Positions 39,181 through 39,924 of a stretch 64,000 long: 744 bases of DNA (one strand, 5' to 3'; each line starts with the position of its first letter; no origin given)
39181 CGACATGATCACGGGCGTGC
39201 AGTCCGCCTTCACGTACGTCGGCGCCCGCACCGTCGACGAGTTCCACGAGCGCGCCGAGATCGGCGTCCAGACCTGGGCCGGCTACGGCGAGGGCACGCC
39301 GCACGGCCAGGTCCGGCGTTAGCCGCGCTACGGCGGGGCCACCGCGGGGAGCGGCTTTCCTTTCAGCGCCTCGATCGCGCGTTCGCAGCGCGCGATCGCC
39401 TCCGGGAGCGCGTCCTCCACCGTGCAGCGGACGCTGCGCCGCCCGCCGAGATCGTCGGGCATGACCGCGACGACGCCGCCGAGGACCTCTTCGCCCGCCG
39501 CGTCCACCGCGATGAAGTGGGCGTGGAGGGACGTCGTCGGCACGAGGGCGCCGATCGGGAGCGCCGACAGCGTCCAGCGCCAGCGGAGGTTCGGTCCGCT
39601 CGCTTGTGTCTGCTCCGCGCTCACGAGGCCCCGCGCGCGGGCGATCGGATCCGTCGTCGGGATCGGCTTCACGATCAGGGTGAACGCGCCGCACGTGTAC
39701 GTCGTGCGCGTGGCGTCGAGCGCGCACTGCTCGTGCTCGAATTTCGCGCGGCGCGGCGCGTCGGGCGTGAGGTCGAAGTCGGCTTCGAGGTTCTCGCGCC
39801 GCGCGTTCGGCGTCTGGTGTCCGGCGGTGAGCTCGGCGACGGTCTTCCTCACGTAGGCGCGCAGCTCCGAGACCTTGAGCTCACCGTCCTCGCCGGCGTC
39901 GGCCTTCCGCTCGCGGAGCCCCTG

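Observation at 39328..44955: Approximately 1,875-aa periplasmic lipoprotein combining very long WD40/beta-propeller arrays with a C-terminal caspase (C14) domain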

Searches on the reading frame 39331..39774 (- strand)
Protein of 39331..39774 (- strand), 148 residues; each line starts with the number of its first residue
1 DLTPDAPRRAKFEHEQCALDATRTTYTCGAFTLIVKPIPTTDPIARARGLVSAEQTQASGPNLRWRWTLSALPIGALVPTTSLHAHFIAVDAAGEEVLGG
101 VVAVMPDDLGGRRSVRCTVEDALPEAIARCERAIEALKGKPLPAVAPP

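Call 17: search_protein_families(library=pfam, proteins=[window:39331-39774:-], max_evalue=10)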
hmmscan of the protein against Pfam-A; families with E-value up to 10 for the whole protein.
window:39331-39774:- (148 aa): 0 families

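Call 18: find_homologous_proteins(query=window:39331-39774:-, max_evalue=0.01)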
Query window:39331-39774:-: 149 candidates shared short words with the query, none scored E <= 0.01.
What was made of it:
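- Tried and rejected: The word-indexed homologue search gave nothing (call 18).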

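Call 26: search_protein_representatives(protein=window:39331-39774:-)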
Query: 148 residues. Proteins with E-value up to 0.001 (for the whole library): 7; up to 1e-10: 2; up to 1e-30: 1. The best 7 are listed.
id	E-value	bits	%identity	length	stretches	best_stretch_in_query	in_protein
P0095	3.3e-90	316.0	100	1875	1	1-148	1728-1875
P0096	1.0e-11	61.4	37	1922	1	1-141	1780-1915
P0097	2.5e-07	47.1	37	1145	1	1-148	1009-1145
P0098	3.9e-07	46.5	38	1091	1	15-148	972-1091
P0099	8.8e-05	38.9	32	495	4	23-70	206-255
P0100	2.0e-04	37.7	38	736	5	52-102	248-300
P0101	3.4e-04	37.0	30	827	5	52-99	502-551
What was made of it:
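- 39331..39765 (-): C-terminal tail domain (aa 1731-1875), predicted alpha/beta, with conserved pairs Cys1744/Cys1755 and Cys1844/Cys1857. Apart from the query's own entry, the exhaustive search found only P0096, P0097 and P0098 as convincing matches (call 26).
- Tried and rejected: Only the exhaustive search found relatives (call 26).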

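Call 59: find_encoding_contigs(protein=P0096, flank=6000, max_places=2)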
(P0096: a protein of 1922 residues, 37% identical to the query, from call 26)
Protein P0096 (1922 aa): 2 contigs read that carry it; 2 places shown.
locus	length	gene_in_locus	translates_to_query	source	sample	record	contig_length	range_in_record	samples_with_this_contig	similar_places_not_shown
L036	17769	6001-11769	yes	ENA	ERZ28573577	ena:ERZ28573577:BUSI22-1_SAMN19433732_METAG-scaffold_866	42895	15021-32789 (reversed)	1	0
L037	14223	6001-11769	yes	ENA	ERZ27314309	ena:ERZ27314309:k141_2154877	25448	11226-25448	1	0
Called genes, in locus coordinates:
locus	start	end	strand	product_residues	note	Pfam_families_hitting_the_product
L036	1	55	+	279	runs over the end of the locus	-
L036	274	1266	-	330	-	PF20208:ARPP-1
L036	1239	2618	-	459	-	-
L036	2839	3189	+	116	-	-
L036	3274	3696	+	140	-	-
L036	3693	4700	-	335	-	-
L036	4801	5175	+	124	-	-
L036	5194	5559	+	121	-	-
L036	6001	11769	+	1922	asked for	PF23381:Beta-prop_IFT122_1st, PF23414:Beta-prop_EML_2, PF24796:WDR55, PF24807:WD40_CDC20-Fz, PF25047:Beta-prop_TEP1_2nd, PF25168:Beta-prop_WDR36-Utp21_2nd, PF25171:Beta-prop_WDR36-Utp21_1st, PF25173:Beta-prop_WDR3_1st, +36 more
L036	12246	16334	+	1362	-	PF13176:TPR_7 (faint), PF13374:TPR_10 (faint), PF00515:TPR_1 (faint), PF07719:TPR_2 (faint), PF13424:TPR_12 (weak), PF17874:TPR_MalT (weak)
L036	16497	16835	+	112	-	-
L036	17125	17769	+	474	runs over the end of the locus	PF03219:TLC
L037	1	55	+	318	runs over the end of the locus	-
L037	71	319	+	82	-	-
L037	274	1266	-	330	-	PF20208:ARPP-1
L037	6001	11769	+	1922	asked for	PF23381:Beta-prop_IFT122_1st, PF23414:Beta-prop_EML_2, PF24796:WDR55, PF24807:WD40_CDC20-Fz, PF25047:Beta-prop_TEP1_2nd, PF25168:Beta-prop_WDR36-Utp21_2nd, PF25171:Beta-prop_WDR36-Utp21_1st, PF25173:Beta-prop_WDR3_1st, +36 more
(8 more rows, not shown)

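Call 60: find_encoding_contigs(protein=P0097, flank=6000, max_places=2)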
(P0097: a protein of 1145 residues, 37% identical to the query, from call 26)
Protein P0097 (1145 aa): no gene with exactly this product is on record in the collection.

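Call 69: search_solved_structures(query=A4, max_evalue=10)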
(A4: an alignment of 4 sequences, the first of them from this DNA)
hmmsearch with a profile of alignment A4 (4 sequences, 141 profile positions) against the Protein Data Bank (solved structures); distinct sequences matched with E-value up to 10: 7.
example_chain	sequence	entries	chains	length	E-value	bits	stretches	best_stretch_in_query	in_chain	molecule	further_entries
8pel_F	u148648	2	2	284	0.33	14.2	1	48-123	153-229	Exosome complex component MTR3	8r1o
5o31_R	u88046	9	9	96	0.9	12.8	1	64-113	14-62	NADH dehydrogenase [ubiquinone] iron-sulfur protein 6, mitochondrial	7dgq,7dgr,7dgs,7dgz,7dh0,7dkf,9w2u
7v2c_T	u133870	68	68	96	1.1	12.5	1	61-113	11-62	NADH dehydrogenase [ubiquinone] iron-sulfur protein 6, mitochondrial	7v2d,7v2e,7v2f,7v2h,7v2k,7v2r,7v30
7qsd_R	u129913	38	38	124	1.6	12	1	64-113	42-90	NADH dehydrogenase [ubiquinone] iron-sulfur protein 6, mitochondrial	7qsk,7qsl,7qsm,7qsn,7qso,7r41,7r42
5gpn_x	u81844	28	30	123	1.7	11.9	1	56-113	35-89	NADH dehydrogenase [ubiquinone] iron-sulfur protein 6, mitochondrial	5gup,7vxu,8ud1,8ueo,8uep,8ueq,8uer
7zd6_b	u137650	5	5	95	2.1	11.6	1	72-113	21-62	NADH dehydrogenase [ubiquinone] iron-sulfur protein 6, mitochondrial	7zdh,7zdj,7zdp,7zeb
5lnk_b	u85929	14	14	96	2.1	11.6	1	72-113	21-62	Mitochondrial complex I, 13 kDa subunit | NADH dehydrogenase [ubiquinone] iron-sulfur protein 6, mitochondrial | NDUFS6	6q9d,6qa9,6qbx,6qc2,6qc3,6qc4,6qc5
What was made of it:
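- Tried and rejected: A PDB profile search gave only noise at E>=0.33 (call 69).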

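Call 87: search_protein_families(library=pfam, alignment_id=A4, max_evalue=10)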
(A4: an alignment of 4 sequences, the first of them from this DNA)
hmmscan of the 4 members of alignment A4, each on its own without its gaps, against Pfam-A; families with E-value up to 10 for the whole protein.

A. member 1, seq(148 aa): 0 families

B. families by the number of members that match (of 4 scanned): 0 families
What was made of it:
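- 39331..39765 (-): No Pfam, PDB or word-indexed homologue (calls 17, 18, 69, 87).
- Checked: The tail has no Pfam or PDB sequence match (calls 17, 69, 87).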
